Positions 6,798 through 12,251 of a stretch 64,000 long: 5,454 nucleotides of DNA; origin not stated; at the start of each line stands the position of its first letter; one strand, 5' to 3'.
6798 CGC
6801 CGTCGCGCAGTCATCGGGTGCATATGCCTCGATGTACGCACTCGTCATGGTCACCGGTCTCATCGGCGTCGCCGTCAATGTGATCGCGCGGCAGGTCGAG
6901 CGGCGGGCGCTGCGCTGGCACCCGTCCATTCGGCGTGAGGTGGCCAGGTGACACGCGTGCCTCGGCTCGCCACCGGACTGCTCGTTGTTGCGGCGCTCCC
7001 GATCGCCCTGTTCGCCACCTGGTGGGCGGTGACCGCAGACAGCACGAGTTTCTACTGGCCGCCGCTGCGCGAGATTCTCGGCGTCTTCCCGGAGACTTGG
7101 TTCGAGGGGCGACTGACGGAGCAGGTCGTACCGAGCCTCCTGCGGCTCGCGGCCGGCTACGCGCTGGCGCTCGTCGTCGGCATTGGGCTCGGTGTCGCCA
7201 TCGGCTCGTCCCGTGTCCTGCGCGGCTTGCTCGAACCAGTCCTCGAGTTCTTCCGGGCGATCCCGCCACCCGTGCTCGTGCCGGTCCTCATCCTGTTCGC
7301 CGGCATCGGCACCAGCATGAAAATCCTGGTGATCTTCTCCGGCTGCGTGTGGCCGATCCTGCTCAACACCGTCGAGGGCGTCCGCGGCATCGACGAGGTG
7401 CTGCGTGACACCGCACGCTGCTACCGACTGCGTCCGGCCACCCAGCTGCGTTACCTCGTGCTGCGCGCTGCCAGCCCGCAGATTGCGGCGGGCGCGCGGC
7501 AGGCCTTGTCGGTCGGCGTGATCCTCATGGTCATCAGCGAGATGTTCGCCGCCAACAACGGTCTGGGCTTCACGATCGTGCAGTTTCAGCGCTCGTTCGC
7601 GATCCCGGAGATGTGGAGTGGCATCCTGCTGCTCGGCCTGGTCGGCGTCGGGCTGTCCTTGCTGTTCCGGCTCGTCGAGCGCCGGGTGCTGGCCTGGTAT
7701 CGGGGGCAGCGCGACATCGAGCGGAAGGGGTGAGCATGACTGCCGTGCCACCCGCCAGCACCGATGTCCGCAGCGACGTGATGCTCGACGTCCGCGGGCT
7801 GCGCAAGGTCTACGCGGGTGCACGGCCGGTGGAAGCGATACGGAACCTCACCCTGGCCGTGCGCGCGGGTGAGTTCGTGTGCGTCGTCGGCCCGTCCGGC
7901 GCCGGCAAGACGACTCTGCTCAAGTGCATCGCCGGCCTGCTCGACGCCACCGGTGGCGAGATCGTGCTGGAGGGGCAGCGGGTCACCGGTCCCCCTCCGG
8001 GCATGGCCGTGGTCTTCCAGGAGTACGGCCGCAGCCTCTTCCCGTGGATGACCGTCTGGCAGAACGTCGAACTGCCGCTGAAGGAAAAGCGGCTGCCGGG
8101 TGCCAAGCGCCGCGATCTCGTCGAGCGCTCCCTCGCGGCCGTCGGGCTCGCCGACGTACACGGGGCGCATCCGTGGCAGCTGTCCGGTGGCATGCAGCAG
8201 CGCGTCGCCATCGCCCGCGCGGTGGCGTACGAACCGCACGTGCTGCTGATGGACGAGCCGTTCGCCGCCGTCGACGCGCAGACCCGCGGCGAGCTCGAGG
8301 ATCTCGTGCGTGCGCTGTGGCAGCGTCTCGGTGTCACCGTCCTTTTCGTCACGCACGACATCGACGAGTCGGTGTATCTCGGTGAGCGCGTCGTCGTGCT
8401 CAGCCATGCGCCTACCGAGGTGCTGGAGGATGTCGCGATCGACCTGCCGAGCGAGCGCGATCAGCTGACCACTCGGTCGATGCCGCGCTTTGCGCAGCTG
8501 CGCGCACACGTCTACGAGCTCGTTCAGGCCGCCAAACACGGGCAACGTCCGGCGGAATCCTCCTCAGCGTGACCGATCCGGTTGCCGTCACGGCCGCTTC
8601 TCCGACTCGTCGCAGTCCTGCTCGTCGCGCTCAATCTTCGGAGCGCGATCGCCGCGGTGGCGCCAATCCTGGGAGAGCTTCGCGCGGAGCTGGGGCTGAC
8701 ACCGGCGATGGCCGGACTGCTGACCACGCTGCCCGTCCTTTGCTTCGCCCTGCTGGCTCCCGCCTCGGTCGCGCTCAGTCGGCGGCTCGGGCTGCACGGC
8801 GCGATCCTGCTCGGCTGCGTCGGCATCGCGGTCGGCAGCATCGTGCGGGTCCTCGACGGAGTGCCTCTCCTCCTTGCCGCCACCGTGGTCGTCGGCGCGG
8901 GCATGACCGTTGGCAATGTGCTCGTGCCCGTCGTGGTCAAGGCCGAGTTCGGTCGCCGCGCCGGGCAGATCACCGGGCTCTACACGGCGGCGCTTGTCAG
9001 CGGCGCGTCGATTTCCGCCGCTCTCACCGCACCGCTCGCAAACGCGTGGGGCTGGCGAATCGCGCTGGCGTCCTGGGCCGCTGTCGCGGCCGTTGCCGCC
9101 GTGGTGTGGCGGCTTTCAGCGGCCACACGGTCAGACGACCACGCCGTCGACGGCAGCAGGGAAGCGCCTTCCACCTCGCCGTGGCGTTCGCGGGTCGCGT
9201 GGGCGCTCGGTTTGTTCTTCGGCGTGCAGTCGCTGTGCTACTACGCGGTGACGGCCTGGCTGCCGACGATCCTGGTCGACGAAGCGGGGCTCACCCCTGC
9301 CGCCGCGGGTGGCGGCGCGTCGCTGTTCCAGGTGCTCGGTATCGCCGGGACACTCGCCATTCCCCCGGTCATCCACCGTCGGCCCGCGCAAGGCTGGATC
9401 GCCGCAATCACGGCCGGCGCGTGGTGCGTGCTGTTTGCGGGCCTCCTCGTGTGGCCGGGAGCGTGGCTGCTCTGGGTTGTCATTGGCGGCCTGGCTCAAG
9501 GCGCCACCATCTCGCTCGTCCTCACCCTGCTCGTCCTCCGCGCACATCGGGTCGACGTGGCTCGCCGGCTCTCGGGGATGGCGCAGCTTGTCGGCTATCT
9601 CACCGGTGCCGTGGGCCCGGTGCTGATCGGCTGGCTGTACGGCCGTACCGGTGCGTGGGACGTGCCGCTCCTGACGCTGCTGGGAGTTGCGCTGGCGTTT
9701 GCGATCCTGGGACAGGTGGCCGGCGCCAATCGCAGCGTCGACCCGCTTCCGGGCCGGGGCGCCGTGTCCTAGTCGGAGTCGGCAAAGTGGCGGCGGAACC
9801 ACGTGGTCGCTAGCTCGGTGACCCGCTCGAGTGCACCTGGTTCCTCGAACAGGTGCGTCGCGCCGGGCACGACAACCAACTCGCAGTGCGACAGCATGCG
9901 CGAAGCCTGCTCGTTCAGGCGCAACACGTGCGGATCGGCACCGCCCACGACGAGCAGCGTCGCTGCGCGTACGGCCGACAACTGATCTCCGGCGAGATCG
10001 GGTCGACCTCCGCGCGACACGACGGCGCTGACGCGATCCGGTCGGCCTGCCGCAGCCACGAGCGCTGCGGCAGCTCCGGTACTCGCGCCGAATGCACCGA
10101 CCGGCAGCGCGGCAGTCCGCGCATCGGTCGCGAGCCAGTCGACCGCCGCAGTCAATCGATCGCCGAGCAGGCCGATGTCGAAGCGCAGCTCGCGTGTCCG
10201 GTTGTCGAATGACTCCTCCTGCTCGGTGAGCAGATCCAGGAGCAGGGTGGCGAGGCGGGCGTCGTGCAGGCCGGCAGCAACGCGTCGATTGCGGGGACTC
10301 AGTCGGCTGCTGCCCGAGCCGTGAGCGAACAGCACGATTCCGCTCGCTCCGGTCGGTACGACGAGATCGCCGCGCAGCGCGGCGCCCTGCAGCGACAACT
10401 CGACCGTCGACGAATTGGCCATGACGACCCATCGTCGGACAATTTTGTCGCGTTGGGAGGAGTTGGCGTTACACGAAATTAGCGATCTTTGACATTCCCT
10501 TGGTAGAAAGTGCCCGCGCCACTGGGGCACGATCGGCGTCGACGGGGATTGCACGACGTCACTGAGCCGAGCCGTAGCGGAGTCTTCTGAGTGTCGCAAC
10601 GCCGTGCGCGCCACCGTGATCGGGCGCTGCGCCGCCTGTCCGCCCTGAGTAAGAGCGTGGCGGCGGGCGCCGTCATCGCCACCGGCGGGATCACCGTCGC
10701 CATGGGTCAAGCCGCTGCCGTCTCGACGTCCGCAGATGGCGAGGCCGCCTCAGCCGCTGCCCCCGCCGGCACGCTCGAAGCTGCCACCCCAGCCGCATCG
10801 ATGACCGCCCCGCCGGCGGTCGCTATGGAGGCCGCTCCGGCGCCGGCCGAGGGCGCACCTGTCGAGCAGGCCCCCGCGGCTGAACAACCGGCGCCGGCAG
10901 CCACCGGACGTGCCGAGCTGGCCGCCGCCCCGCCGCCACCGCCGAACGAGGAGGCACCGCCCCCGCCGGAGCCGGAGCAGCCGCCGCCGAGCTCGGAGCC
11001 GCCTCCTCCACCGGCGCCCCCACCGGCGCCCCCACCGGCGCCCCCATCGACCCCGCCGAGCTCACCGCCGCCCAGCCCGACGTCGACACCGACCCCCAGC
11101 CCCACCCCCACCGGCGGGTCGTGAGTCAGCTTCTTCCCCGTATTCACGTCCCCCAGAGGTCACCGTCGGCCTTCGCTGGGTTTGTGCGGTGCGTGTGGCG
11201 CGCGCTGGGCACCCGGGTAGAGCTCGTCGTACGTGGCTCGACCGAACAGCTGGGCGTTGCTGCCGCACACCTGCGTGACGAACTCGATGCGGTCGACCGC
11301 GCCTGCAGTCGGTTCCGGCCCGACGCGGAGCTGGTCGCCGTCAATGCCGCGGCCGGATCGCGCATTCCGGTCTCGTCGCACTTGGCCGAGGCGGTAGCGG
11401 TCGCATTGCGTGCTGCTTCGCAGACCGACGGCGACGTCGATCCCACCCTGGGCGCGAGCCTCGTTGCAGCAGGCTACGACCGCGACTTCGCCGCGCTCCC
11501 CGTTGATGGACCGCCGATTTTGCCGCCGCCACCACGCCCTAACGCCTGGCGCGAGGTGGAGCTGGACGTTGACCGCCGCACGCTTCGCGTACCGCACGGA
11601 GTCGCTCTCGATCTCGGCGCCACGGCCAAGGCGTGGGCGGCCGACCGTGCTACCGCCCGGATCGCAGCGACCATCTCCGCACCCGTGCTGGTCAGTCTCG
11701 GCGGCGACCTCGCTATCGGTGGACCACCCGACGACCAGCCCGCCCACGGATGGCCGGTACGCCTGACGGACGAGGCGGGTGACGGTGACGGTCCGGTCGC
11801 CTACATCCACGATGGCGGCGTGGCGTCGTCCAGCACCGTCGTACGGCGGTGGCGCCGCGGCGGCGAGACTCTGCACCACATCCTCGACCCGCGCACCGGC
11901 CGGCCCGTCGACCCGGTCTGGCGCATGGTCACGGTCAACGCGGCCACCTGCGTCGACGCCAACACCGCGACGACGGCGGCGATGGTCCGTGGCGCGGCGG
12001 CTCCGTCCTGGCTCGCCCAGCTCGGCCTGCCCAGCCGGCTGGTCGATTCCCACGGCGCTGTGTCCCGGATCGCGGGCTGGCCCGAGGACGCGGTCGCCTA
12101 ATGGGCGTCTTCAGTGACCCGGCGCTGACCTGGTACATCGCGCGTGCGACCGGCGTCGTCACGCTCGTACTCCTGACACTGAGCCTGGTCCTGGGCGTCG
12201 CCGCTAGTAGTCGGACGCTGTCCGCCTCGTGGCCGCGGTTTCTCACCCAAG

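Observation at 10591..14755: Coupled operon ApbE + diheme FRD membrane protein + NuoF-like NADH module + ferredoxin: candidate flavin/heme transmembrane electron-transfer system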

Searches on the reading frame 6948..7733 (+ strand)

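Call 60: search_protein_families(library=pfam, proteins=[window:6948-7733:+], max_evalue=0.001)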
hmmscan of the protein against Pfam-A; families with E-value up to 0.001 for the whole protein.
window:6948-7733:+ (261 aa): 1 family
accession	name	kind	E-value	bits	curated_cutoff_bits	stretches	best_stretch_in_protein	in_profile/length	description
PF00528.27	BPD_transp_1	-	7.8e-23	81.6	26.4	1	78-247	1-182/184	Binding-protein-dependent transport system inner membrane component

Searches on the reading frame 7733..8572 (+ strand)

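Call 60: search_protein_families(library=pfam, proteins=[window:7733-8572:+], max_evalue=0.001)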
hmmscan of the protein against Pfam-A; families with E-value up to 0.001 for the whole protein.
window:7733-8572:+ (279 aa): 9 families
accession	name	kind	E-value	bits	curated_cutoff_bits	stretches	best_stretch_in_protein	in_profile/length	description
PF00005.33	ABC_tran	-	1.8e-31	110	25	1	37-178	2-137/137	ABC transporter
PF13191.12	AAA_16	-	3.6e-07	31.3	32.6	1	33-201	9-164/167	AAA ATPase domain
PF13304.12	AAA_21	-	4.5e-07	30.7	27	1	48-72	1-25/304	AAA domain, putative AbiEii toxin, Type IV TA system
PF13401.12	AAA_22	-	1.6e-05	25.6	27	1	47-207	6-123/130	AAA domain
PF13604.12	AAA_30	-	0.00018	21.8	27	1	46-78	18-50/191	AAA domain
PF20703.3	nSTAND1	-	0.00052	20.2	27.1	1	35-74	22-59/379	Novel STAND NTPase 1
PF13521.12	AAA_28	-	0.00066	20.4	27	0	49-103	2-36/164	AAA domain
PF13476.12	AAA_23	-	0.00082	20.5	27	0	47-70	20-43/201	AAA domain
PF09818.15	ABC_ATPase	-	0.00097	18.7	23.2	0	150-185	158-193/283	P-loop domain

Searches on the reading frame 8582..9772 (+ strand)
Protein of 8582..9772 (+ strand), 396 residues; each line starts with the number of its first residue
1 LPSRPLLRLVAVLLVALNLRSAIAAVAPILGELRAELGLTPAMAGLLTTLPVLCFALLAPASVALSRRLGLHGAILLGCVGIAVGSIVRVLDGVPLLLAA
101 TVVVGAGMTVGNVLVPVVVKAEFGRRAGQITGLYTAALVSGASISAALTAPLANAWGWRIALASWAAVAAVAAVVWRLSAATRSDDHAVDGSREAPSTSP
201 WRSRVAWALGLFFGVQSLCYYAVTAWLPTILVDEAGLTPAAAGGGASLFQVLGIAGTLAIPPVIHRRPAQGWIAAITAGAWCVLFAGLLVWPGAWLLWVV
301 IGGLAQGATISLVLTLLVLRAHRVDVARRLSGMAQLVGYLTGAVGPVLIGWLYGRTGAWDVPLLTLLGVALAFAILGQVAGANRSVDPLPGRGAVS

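Call 60: search_protein_families(library=pfam, proteins=[window:8582-9772:+], max_evalue=0.001)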
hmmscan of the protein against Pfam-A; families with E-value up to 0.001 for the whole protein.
window:8582-9772:+ (396 aa): 1 family
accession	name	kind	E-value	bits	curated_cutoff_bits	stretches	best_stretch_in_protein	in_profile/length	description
PF07690.21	MFS_1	-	2.5e-27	96.2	33.4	1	20-346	9-347/347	Major Facilitator Superfamily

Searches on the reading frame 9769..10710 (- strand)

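Call 3: search_protein_families(library=pfam, proteins=[window:9769-10710:-], max_evalue=0.01)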
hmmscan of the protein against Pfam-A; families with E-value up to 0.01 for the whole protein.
window:9769-10710:- (313 aa): 4 families
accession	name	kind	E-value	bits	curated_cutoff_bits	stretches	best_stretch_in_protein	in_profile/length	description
PF01738.24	DLH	-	3.1e-05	24.1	21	1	183-293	78-193/217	Dienelactone hydrolase family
PF00326.27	Peptidase_S9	-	0.00021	21.3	22.6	0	187-239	49-101/213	Prolyl oligopeptidase family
PF20408.4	Abhydrolase_11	-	0.0022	18.2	27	1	125-291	4-170/193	Alpha/beta hydrolase domain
PF12146.15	Hydrolase_4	-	0.0074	16.1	27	0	197-231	71-105/239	Serine aminopeptidase, S33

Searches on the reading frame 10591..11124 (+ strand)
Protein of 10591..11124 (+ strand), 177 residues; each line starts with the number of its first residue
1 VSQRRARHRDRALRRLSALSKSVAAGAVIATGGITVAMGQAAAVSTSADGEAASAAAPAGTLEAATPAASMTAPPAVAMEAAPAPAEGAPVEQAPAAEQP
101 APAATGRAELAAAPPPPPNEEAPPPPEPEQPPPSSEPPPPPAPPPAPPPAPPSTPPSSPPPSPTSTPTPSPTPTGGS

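Call 3: search_protein_families(library=pfam, proteins=[window:10591-11124:+], max_evalue=0.01)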
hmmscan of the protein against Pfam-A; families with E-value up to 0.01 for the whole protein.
window:10591-11124:+ (177 aa): 0 families

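Call 5: search_protein_families(library=ncbifam, proteins=[window:10591-11124:+], max_evalue=0.01)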
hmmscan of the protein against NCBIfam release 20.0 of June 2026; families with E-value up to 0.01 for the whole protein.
window:10591-11124:+ (177 aa): 0 families

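Call 32: find_homologous_proteins(query=window:10591-11121:+)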
Query window:10591-11121:+: 8000 candidates shared short words with the query, none scored E <= 0.001.

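Call 63: search_protein_representatives(protein=window:10591-11121:+)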
Query: 177 residues. Proteins with E-value up to 0.001 (for the whole library): 4; up to 1e-10: 0; up to 1e-30: 0. The best 4 are listed.
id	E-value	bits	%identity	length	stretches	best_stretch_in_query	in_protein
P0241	4.2e-08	49.9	44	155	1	5-154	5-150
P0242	1.9e-04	38.0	51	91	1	7-85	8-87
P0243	4.9e-04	36.6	40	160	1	8-104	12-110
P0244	7.6e-04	36.0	69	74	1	7-38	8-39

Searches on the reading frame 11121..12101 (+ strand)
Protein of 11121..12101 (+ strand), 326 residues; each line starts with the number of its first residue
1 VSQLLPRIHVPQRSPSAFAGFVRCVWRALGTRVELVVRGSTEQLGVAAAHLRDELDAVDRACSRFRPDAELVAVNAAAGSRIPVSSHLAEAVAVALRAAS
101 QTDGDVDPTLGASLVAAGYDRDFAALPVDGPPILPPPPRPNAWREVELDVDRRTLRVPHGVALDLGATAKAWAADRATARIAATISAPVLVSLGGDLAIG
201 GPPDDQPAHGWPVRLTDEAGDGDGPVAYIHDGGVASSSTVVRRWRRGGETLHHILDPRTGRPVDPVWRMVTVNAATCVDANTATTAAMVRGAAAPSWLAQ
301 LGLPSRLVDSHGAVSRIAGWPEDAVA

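Call 3: search_protein_families(library=pfam, proteins=[window:11121-12101:+], max_evalue=0.01)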
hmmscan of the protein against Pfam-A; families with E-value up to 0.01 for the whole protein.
window:11121-12101:+ (326 aa): 1 family
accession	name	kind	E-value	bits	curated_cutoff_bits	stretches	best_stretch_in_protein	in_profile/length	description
PF02424.20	ApbE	-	7.7e-46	157.2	25.6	1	29-300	1-257/266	ApbE family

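Call 5: search_protein_families(library=ncbifam, proteins=[window:11121-12101:+], max_evalue=0.01)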
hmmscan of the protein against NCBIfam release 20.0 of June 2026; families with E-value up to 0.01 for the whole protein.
window:11121-12101:+ (326 aa): 1 family
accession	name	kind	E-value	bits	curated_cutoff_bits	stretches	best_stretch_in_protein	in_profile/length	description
NF007774.0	PRK10461.1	equivalog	4.1e-17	62.1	498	2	163-293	181-311/351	FAD:protein FMN transferase ApbE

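Call 39: search_solved_structures(query=window:11121-12098:+, max_evalue=0.00001, show_alignments=1)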
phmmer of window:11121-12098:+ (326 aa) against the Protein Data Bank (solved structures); distinct sequences matched with E-value up to 0.00001: 13.
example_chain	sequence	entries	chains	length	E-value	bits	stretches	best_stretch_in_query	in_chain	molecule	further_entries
1vrm_A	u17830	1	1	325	7.8e-23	84.7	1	28-290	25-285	hypothetical protein TM1553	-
4xdt_A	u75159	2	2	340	6.9e-18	68.4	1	54-292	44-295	FAD:protein FMN transferase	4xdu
3pnd_A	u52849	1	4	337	2.2e-17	66.8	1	42-294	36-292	Thiamine biosynthesis lipoprotein ApbE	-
7mgt_A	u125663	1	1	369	4.2e-17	65.9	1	55-292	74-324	FAD:protein FMN transferase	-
4ifu_A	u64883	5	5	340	4.6e-17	65.7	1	55-292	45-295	FAD:protein FMN transferase | Thiamine biosynthesis lipoprotein ApbE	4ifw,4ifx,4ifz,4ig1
4xdr_A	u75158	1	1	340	1.2e-16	64.3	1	55-292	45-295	FAD:protein FMN transferase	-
4xgw_A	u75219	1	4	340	1.3e-16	64.3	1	50-294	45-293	FAD:protein FMN transferase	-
2o18_A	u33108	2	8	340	4.5e-16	62.5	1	50-294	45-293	Thiamine biosynthesis lipoprotein apbE | FAD:protein FMN transferase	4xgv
4xgx_A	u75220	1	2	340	3.2e-15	59.7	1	50-294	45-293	FAD:protein FMN transferase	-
5mgy_H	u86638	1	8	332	1.2e-12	51.2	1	53-298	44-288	FAD:protein FMN transferase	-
6nxi_A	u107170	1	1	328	2.3e-12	50.3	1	55-294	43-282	FAD:protein FMN transferase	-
7esa_A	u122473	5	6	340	3.4e-11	46.4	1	65-292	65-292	FAD:protein FMN transferase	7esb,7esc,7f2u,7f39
6nxj_A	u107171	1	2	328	5.6e-11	45.7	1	55-294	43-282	FAD:protein FMN transferase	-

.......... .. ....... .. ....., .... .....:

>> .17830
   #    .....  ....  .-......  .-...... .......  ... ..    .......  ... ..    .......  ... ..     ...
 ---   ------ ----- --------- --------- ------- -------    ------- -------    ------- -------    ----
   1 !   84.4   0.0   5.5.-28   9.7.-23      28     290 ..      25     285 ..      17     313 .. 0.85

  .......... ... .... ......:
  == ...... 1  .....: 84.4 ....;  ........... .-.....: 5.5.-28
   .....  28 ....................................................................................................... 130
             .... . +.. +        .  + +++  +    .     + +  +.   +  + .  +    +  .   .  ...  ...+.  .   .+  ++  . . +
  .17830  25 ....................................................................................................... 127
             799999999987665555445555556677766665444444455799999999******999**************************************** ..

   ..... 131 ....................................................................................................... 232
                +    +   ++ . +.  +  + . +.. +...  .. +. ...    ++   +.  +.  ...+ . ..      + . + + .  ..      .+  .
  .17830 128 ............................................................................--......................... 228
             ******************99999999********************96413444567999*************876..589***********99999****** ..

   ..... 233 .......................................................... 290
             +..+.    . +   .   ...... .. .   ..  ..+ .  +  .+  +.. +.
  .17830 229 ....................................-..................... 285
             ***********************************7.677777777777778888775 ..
